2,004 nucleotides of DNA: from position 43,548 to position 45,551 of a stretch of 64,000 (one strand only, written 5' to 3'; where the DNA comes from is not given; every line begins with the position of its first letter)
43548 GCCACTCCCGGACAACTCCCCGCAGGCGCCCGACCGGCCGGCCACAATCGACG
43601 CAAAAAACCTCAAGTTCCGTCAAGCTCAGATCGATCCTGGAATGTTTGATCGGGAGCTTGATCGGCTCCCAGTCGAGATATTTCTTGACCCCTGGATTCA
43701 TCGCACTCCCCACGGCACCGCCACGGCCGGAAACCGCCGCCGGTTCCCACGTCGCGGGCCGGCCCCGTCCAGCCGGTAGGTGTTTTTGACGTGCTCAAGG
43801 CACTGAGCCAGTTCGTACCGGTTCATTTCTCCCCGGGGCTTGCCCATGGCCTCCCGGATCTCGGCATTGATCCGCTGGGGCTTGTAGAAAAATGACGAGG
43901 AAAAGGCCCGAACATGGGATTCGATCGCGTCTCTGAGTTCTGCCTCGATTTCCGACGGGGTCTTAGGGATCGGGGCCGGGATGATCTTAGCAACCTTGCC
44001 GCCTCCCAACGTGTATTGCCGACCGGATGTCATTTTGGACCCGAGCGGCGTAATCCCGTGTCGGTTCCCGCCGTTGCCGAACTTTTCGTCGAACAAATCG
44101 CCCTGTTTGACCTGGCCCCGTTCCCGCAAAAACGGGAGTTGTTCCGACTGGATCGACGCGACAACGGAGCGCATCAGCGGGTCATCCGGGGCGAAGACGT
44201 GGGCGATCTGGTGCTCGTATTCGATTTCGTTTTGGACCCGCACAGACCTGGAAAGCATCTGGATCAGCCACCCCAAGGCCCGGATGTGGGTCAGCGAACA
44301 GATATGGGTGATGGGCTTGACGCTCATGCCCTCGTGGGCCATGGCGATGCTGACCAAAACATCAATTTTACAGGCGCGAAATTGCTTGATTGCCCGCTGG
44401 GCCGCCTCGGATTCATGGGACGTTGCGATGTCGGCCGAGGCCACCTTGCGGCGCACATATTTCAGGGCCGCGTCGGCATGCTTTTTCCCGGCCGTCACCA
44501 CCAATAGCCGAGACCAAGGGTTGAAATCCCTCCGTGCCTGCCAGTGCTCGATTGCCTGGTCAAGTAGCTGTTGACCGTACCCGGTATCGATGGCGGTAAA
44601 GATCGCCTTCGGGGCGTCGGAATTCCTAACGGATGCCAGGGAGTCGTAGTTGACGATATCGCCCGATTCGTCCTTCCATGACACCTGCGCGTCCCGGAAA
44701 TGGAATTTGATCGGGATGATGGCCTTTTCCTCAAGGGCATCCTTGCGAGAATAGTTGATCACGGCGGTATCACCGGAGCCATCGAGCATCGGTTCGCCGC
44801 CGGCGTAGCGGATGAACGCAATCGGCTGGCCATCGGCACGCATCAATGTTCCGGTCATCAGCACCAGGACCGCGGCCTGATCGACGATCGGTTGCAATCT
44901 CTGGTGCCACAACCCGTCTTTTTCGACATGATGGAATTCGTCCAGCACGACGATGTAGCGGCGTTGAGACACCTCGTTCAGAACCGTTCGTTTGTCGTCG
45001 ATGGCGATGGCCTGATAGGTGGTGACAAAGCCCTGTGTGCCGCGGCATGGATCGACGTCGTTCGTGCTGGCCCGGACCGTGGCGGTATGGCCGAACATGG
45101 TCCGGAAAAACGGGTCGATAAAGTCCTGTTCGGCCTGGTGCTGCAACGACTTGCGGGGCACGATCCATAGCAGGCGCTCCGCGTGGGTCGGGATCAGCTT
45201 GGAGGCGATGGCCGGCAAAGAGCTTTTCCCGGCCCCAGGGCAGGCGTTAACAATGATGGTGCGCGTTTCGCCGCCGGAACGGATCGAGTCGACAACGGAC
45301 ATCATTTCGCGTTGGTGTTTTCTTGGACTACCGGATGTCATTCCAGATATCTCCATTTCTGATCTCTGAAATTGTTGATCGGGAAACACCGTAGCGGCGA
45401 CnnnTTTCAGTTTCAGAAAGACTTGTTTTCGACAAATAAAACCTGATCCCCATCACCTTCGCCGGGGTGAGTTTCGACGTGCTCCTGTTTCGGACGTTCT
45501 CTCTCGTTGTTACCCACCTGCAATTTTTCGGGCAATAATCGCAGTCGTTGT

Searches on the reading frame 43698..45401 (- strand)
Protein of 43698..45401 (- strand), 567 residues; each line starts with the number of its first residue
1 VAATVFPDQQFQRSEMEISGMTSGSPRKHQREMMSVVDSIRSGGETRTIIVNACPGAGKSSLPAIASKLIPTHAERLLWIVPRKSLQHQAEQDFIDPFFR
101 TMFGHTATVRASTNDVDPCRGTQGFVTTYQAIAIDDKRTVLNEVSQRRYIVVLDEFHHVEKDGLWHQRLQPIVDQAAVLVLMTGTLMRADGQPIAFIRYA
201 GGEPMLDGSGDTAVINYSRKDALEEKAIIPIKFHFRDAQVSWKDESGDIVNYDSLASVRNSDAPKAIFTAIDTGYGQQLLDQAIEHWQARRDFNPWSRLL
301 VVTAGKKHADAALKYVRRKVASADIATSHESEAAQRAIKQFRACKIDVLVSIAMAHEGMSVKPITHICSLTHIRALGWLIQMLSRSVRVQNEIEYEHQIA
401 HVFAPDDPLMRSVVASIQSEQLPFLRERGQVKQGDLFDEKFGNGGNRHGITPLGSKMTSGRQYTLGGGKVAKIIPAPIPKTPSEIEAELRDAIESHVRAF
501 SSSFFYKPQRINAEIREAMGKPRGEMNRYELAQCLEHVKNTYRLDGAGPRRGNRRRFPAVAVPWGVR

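Call 59: search_protein_families(library=pfam, proteins=[window:43698-45401:-], max_evalue=0.001)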
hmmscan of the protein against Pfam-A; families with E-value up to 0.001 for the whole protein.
window:43698-45401:- (567 aa): 4 families
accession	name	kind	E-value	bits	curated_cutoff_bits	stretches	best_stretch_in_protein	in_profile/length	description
PF04851.21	ResIII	-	1.6e-12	48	22.5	1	25-186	3-162/164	Type III restriction enzyme, res subunit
PF18766.7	SWI2_SNF2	-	1e-07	32.3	26.7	1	36-248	9-205/221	SWI2/SNF2 ATPase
PF00271.37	Helicase_C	-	5.6e-07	30.2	23.5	1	294-389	13-109/110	Helicase conserved C-terminal domain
PF00270.35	DEAD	-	3.1e-06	27.4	26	1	38-185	12-159/167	DEAD/DEAH box helicase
